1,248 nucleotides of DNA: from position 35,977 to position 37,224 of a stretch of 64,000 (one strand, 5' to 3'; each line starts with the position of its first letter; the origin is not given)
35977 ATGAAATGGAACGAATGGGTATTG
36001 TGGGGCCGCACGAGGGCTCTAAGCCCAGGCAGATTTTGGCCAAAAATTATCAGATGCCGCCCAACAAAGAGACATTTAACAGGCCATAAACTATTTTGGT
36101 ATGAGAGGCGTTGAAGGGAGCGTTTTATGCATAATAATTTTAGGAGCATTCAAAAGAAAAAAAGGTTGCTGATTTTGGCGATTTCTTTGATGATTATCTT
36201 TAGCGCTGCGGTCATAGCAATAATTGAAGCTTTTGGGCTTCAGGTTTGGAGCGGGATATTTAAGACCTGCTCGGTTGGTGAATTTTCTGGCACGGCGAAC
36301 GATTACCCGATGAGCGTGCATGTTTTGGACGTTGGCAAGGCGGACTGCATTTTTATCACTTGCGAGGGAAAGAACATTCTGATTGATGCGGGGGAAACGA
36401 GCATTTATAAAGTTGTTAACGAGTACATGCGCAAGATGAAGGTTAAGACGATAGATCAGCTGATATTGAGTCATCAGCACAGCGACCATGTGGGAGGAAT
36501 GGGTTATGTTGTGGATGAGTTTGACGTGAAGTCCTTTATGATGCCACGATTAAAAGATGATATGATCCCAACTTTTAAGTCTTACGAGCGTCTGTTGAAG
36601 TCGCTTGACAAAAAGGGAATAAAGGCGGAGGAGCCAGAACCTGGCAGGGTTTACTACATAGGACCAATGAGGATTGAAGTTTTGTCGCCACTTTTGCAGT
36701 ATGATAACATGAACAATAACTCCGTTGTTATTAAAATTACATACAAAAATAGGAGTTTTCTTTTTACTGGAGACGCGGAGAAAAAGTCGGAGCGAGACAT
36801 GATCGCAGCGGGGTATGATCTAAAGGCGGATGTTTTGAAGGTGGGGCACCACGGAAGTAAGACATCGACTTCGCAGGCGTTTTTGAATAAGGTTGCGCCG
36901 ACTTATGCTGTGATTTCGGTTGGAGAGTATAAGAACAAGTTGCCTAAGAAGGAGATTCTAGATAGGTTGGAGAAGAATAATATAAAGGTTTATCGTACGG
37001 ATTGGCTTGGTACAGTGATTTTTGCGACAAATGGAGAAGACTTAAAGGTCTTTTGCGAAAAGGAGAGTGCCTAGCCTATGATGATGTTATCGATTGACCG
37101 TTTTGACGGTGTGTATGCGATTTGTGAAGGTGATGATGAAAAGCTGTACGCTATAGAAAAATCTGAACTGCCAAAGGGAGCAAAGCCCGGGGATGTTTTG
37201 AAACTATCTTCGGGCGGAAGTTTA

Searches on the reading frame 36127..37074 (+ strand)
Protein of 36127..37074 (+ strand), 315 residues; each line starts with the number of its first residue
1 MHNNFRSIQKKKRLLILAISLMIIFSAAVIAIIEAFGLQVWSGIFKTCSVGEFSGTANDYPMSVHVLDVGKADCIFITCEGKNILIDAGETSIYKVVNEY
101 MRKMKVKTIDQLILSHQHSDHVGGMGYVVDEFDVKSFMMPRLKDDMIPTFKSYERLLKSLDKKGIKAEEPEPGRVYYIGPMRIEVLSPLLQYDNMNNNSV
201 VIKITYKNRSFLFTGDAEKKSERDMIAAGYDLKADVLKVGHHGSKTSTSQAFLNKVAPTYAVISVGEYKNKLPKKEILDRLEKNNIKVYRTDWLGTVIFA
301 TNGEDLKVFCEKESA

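Call 78: search_protein_families(library=pfam, proteins=[window:36127-37074:+], max_evalue=0.001)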
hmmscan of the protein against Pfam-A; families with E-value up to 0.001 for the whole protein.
window:36127-37074:+ (315 aa): 5 families
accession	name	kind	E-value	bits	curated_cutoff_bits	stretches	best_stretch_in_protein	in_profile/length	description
PF00753.33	Lactamase_B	-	8.9e-25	88.2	22.7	1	69-266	3-195/196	Metallo-beta-lactamase superfamily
PF19583.5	ODP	-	3.1e-07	30.9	27.2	1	75-166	6-98/194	ODP family beta lactamase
PF12706.13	Lactamase_B_2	-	4.3e-07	30.2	27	1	83-226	2-150/200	Beta-lactamase superfamily domain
PF16661.11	Lactamase_B_6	-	0.00018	21.4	27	1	78-133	3-60/193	Metallo-beta-lactamase superfamily domain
PF23023.1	Anti-Pycsar_Apyc1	-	0.00084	19.3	50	0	76-128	24-73/250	Anti-Pycsar protein Apyc1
